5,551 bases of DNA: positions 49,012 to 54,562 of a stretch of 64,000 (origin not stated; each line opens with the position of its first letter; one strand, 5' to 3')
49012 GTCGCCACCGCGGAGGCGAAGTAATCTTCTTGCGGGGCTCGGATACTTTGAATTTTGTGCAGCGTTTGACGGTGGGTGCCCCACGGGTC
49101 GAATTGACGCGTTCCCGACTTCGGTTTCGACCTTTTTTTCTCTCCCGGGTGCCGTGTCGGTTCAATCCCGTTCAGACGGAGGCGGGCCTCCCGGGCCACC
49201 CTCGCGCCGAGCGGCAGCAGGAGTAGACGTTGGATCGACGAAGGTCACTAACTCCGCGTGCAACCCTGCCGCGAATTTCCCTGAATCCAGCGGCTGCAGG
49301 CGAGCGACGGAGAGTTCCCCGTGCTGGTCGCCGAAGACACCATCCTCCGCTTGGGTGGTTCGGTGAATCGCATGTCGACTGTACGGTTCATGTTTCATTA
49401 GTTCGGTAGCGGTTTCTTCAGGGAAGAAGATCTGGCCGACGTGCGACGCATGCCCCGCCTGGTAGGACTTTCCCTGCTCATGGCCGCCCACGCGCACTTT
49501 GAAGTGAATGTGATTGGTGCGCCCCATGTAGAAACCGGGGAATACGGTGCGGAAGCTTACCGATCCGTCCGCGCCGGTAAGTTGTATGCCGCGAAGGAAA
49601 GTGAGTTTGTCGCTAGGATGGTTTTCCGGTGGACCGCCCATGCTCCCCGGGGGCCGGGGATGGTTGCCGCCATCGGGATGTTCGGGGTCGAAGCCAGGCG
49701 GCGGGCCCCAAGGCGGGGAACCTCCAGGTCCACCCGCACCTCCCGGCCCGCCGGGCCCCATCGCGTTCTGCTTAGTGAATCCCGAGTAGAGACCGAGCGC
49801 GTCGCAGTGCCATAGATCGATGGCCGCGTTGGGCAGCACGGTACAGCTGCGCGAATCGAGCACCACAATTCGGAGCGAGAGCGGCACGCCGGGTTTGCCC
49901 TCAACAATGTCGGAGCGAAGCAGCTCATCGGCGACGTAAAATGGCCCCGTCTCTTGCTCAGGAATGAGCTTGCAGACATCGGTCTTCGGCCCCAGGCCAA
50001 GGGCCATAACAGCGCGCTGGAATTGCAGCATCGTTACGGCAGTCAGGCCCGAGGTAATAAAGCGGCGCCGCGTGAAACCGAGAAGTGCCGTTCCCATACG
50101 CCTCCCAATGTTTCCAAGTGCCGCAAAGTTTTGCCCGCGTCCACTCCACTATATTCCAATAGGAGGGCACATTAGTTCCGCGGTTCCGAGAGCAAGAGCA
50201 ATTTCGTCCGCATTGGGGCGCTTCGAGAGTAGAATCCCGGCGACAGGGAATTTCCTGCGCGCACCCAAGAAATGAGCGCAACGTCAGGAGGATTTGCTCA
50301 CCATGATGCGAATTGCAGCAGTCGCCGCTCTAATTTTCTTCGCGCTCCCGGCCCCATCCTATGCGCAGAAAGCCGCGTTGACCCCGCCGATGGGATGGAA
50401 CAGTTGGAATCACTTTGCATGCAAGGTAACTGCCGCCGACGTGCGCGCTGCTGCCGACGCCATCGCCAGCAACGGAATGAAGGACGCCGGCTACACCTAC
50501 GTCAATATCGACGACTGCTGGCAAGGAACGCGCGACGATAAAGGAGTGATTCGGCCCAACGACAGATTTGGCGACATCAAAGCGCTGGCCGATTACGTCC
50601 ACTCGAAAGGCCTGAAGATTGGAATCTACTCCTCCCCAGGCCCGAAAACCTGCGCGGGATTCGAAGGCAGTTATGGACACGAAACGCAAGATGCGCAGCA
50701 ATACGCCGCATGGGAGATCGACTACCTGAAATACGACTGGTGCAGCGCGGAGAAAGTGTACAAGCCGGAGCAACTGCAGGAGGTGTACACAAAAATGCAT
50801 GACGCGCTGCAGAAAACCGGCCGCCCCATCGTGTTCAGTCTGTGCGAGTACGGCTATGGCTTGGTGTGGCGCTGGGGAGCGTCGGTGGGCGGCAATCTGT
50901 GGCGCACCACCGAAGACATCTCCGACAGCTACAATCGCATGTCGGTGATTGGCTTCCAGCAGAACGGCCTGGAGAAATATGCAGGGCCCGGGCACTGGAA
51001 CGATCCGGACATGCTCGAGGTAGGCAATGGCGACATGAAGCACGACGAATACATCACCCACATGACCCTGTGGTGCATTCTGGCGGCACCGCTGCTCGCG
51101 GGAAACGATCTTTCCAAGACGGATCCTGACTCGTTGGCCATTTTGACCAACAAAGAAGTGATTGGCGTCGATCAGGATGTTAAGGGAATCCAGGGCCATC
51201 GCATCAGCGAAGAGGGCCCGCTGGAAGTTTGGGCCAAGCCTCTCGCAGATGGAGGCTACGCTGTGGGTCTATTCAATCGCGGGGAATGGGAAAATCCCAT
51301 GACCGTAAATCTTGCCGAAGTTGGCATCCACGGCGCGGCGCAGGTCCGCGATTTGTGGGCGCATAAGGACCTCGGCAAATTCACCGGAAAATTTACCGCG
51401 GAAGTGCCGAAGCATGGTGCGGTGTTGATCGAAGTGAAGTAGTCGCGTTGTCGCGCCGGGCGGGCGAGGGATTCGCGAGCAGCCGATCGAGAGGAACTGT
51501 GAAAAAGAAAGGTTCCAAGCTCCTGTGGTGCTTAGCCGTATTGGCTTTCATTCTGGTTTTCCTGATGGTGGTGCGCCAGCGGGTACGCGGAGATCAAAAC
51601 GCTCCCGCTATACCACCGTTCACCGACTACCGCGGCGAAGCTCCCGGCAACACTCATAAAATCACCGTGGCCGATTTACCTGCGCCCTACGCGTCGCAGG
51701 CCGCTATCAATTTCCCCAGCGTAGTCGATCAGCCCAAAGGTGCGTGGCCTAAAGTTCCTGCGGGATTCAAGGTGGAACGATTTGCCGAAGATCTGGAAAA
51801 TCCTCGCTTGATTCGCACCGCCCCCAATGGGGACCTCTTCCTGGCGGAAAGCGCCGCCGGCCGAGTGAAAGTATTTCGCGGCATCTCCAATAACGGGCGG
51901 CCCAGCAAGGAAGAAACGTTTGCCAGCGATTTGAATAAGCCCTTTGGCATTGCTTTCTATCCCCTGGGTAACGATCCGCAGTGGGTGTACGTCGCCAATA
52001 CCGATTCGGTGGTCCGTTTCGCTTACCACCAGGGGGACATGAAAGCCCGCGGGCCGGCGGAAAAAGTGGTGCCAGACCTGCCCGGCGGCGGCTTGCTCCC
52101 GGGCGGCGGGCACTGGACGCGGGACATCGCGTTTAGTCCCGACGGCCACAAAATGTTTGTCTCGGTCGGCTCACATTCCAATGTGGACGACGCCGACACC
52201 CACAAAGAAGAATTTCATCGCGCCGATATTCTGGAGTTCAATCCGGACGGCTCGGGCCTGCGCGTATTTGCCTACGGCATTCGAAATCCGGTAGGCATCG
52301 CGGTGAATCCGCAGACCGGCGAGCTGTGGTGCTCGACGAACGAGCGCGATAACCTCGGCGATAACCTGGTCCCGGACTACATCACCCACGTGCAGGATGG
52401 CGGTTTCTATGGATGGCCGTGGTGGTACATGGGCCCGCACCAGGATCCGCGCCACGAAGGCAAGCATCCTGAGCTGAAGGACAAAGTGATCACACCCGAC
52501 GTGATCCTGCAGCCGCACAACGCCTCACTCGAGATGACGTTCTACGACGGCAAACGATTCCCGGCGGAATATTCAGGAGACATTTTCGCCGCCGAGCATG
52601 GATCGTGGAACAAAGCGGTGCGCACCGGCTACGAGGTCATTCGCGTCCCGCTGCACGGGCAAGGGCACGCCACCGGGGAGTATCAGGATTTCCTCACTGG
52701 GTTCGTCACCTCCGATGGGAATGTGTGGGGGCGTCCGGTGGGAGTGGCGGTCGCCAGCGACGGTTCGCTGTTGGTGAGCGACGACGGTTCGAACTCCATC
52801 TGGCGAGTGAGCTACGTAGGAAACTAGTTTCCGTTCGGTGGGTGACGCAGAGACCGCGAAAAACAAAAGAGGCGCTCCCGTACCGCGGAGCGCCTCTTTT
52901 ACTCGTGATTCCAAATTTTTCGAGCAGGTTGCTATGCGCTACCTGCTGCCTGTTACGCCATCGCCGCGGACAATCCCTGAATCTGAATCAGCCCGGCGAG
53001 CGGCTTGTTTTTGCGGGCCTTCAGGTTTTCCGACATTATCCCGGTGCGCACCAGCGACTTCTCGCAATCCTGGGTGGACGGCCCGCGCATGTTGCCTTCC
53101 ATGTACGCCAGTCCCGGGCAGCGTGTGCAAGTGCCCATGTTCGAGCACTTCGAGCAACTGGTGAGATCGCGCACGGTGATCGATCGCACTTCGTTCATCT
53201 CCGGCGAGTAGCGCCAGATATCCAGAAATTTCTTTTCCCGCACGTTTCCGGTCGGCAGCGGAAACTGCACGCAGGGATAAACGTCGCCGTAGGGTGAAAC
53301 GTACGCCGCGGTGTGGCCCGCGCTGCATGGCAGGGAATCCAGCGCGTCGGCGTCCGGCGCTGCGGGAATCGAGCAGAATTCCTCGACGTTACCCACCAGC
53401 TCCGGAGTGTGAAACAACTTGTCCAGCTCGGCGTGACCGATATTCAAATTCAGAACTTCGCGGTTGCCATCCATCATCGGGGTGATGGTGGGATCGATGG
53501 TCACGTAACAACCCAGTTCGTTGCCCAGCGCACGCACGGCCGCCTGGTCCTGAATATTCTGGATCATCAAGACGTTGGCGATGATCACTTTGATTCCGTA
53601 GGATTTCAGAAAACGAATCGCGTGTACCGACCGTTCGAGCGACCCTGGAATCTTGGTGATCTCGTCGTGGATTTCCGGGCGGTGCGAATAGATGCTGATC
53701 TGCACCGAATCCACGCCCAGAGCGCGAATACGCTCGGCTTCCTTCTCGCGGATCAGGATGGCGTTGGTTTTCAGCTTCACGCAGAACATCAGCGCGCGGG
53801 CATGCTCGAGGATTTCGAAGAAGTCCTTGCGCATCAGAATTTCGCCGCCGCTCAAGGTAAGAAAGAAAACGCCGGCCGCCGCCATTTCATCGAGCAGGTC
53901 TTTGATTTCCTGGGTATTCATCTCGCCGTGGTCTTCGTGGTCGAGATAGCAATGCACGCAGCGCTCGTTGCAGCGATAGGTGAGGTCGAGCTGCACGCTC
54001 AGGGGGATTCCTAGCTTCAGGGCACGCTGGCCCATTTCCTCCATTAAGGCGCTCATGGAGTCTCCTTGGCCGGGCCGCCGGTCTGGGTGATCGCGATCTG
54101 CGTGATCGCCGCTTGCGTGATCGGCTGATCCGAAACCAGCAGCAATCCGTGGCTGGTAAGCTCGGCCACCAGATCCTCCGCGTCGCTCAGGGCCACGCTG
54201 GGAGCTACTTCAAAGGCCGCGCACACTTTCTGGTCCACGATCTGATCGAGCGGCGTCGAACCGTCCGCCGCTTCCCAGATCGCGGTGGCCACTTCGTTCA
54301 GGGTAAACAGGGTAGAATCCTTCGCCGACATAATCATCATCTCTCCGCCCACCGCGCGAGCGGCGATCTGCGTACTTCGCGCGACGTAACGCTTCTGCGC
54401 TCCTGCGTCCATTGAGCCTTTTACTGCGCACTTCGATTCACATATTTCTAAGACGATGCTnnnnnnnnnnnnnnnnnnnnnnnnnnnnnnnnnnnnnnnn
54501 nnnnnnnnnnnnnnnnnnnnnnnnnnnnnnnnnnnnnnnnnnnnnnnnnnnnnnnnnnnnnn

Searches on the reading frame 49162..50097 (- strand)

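Call 73: search_protein_families(library=pfam, proteins=[window:49162-50097:-], max_evalue=0.00001)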
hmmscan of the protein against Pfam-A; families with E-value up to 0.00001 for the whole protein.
window:49162-50097:- (311 aa): 1 family
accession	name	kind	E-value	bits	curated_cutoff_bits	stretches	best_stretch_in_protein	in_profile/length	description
PF00775.27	Dioxygenase_C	-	4.1e-06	26.8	27.3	0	58-110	15-66/182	Dioxygenase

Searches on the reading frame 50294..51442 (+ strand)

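Call 73: search_protein_families(library=pfam, proteins=[window:50294-51442:+], max_evalue=0.00001)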
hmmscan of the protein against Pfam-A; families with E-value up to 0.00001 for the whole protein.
window:50294-51442:+ (382 aa): 3 families
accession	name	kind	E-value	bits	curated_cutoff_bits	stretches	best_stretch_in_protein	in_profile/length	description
PF16499.11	Melibiase_2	-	1e-69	235.4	23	1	30-295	1-284/284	Alpha galactosidase A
PF17801.7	Melibiase_C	-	3.1e-23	82.1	22.9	1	307-380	1-70/71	Alpha galactosidase C-terminal beta sandwich domain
PF17450.8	Melibiase_2_C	-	7.8e-08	32.9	22.5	1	298-371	1-83/87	Alpha galactosidase A C-terminal beta sandwich domain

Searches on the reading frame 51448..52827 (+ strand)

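Call 73: search_protein_families(library=pfam, proteins=[window:51448-52827:+], max_evalue=0.00001)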
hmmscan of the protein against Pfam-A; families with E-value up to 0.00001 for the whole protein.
window:51448-52827:+ (459 aa): 3 families
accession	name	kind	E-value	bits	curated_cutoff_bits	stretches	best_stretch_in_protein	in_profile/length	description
PF07995.17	GSDH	-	3.1e-19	69.9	25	1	116-382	1-276/332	Glucose / Sorbosone dehydrogenase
PF01436.27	NHL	-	8.9e-09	35.4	20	0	429-452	3-26/28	NHL repeat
PF23500.1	DUF7133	-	9.5e-06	25.6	27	0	103-445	11-346/385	Domain of unknown function (DUF7133)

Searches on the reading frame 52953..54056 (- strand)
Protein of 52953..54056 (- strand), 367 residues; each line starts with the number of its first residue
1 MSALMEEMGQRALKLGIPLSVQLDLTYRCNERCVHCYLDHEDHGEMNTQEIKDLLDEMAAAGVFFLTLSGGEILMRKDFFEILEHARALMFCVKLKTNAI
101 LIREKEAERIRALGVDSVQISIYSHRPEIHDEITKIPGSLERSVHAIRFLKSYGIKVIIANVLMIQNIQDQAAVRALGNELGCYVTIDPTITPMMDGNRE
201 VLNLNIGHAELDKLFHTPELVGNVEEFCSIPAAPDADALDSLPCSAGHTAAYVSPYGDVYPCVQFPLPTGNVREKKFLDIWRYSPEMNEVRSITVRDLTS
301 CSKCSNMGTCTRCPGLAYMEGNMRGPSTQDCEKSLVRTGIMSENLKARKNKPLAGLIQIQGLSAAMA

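Call 6: search_protein_families(library=ncbifam, proteins=[window:52953-54056:-], max_evalue=0.01)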
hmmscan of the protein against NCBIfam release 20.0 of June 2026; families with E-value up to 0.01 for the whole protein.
window:52953-54056:- (367 aa): 62 families (the best 25 are shown)
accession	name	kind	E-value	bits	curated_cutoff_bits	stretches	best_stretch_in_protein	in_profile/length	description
TIGR04545.1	rSAM_ahbD_hemeb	equivalog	1.3e-39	136.6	500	2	23-184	4-168/339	heme b synthase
TIGR03962.1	mycofact_rSAM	equivalog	2.2e-39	135.6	265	1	15-321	8-321/339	mycofactocin radical SAM maturase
TIGR04055.1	rSAM_NirJ2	equivalog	3.5e-39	135.2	500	2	24-183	5-166/326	putative heme d1 biosynthesis radical SAM protein NirJ2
TIGR04051.1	rSAM_NirJ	equivalog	7.6e-36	123.8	515.45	1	23-178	6-163/354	heme d1 biosynthesis radical SAM protein NirJ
TIGR04053.2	TIGR04053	equivalog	3.8e-34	118.5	395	2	18-185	7-180/366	TIGR04053 family radical SAM/SPASM domain-containing protein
TIGR04303.1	GeoRSP_rSAM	equivalog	7.6e-33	114.4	400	2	17-171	3-157/325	GeoRSP system radical SAM/SPASM protein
NF050035.1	rSAM_WgK_link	exception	1.4e-32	113.1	650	2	18-182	8-175/367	radical SAM/SPASM peptide maturase WgkB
NF045574.1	sacti_mat_StsB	exception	8.1e-31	107.3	625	1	24-341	101-422/466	StsB family radical SAM/SPASM domain sactipeptide maturase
TIGR04250.1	SCM_rSAM_ScmE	equivalog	1.6e-30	106.3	400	2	18-176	2-163/358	SynChlorMet cassette radical SAM/SPASM protein ScmE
TIGR02109.1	PQQ_syn_pqqE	equivalog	5e-29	101.3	381.35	2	15-182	3-173/358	pyrroloquinoline quinone biosynthesis protein PqqE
TIGR04054.1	rSAM_NirJ1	equivalog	1.6e-26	92.8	650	1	21-169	38-188/387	putative heme d1 biosynthesis radical SAM protein NirJ1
TIGR04546.1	rSAM_ahbC_deAc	equivalog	2.3e-26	92.5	650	1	22-174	42-196/390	12,18-didecarboxysiroheme deacetylase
TIGR04340.1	rSAM_ACGX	hypoth_equivalog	2.4e-25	89.5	400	2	20-171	4-162/341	radical SAM/SPASM domain protein, ACGX system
NF012164.0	AlbA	equivalog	1.2e-23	83.3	850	1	15-313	109-411/442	subtilosin maturase AlbA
TIGR04403.1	rSAM_skfB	equivalog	3.4e-23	82.1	300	1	15-175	100-261/402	sporulation killing factor system radical SAM maturase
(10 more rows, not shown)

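Call 7: search_protein_families(library=pfam, proteins=[window:52953-54056:-], max_evalue=0.01)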
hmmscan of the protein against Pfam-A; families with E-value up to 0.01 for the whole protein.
window:52953-54056:- (367 aa): 3 families
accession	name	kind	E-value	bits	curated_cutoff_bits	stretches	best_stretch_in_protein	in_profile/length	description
PF04055.27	Radical_SAM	-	5.8e-24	85.6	29.5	1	25-170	3-158/166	Radical SAM superfamily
PF13186.11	SPASM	-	5.6e-12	46.2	21.5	1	244-304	1-66/67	Iron-sulfur cluster-binding domain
PF19238.5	Radical_SAM_2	-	3.6e-06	27.2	26.7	0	102-175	64-135/151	Radical SAM-like domain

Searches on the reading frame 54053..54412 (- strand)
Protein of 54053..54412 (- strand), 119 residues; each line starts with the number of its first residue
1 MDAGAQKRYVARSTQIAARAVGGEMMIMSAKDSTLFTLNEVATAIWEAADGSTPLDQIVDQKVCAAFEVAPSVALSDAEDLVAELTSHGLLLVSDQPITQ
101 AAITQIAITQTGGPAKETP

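Call 6: search_protein_families(library=ncbifam, proteins=[window:54053-54412:-], max_evalue=0.01)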
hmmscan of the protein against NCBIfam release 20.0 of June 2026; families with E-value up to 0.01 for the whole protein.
window:54053-54412:- (119 aa): 6 families
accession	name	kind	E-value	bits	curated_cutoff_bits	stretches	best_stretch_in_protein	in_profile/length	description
NF033536.1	lasso_PqqD_Bac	exception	2e-06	27.8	80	1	8-91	4-86/88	lasso peptide biosynthesis PqqD family chaperone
TIGR04302.1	geo_PqqD_fam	equivalog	1.2e-05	25.7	100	1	31-91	42-100/102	GeoRSP system PqqD family peptide chaperone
NF033530.1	lasso_PqqD_Strm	exception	3e-05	24.2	70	1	21-90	9-77/78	lasso peptide biosynthesis PqqD family chaperone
TIGR04248.1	SCM_PqqD_rel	equivalog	0.00046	20.4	100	1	29-90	20-80/84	SynChlorMet cassette protein ScmD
TIGR03859.1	PQQ_PqqD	equivalog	0.0015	18.4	46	1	34-89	25-78/81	pyrroloquinoline quinone biosynthesis peptide chaperone PqqD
TIGR03906.1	quino_hemo_SAM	equivalog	0.0034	16.1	453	1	20-110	7-90/467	quinohemoprotein amine dehydrogenase maturation protein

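Call 7: search_protein_families(library=pfam, proteins=[window:54053-54412:-], max_evalue=0.01)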
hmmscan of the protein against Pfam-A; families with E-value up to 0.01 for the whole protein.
window:54053-54412:- (119 aa): 1 family
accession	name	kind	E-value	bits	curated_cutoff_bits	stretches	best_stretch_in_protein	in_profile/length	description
PF05402.18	PqqD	-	4e-14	53.1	23.4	1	24-91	1-67/67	Coenzyme PQQ synthesis protein D (PqqD)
